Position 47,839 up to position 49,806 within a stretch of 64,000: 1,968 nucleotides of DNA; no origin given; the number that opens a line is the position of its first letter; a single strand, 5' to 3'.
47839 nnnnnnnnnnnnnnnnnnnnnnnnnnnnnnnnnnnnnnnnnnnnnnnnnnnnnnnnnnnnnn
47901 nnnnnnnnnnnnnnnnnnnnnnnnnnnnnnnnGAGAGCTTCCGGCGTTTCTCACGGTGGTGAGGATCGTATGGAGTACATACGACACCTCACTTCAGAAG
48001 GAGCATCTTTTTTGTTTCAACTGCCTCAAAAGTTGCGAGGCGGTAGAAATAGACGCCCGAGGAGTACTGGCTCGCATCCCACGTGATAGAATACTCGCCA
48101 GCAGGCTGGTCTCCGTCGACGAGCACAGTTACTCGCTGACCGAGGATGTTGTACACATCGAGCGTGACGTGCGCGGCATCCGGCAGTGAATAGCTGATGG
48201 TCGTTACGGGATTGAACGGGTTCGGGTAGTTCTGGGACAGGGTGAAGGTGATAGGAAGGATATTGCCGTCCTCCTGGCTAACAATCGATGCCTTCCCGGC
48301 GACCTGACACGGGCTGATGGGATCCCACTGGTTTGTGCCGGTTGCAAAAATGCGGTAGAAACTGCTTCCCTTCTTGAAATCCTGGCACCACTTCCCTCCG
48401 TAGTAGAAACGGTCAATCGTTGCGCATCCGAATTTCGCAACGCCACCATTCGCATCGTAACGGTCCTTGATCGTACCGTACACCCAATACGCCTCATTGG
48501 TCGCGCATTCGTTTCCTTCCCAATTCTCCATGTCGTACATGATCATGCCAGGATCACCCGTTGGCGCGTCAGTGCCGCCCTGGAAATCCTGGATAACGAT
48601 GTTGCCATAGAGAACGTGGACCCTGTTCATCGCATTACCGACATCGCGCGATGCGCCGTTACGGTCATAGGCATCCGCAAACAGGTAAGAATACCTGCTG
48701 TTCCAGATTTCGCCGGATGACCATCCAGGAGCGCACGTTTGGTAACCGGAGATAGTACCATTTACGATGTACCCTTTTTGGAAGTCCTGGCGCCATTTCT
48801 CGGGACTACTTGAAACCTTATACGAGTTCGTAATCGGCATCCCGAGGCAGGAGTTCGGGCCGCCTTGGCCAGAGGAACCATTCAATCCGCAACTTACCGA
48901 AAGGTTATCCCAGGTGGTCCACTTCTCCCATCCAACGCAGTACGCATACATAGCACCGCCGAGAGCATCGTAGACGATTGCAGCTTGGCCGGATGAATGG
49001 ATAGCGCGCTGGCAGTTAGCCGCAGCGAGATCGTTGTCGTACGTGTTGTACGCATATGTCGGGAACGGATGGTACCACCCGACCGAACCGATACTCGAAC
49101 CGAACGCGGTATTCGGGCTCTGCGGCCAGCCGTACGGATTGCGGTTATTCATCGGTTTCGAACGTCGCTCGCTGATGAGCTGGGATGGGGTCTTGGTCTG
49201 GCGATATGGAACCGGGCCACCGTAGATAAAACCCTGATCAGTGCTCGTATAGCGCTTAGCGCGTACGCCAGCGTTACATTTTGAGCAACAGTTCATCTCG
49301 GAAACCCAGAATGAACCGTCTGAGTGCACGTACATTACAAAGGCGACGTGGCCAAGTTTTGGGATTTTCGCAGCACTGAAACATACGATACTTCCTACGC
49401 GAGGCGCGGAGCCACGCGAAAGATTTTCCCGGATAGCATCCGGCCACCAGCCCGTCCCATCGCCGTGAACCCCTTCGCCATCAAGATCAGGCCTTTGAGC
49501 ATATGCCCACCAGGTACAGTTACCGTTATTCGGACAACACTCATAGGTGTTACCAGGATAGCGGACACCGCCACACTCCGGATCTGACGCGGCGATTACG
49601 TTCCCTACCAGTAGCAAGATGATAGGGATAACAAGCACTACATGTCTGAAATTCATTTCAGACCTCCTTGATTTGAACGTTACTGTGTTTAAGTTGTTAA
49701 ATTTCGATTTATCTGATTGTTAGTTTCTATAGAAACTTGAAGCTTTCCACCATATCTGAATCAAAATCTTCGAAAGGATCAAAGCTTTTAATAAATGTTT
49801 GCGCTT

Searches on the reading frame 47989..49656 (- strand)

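Call 50: search_protein_families(library=pfam, proteins=[window:47989-49656:-], max_evalue=0.0001)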
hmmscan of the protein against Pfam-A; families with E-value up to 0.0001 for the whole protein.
window:47989-49656:- (555 aa): 3 families
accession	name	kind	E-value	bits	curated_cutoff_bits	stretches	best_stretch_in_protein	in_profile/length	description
PF05257.22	CHAP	-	9.2e-14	52.1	26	1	44-122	8-81/81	CHAP domain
PF18962.6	Por_Secre_tail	-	9.9e-10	39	27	1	477-551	2-73/75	Secretion system C-terminal sorting domain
PF13860.13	FlgD_ig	-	4.5e-06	27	27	1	486-532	13-60/79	FlgD Ig-like domain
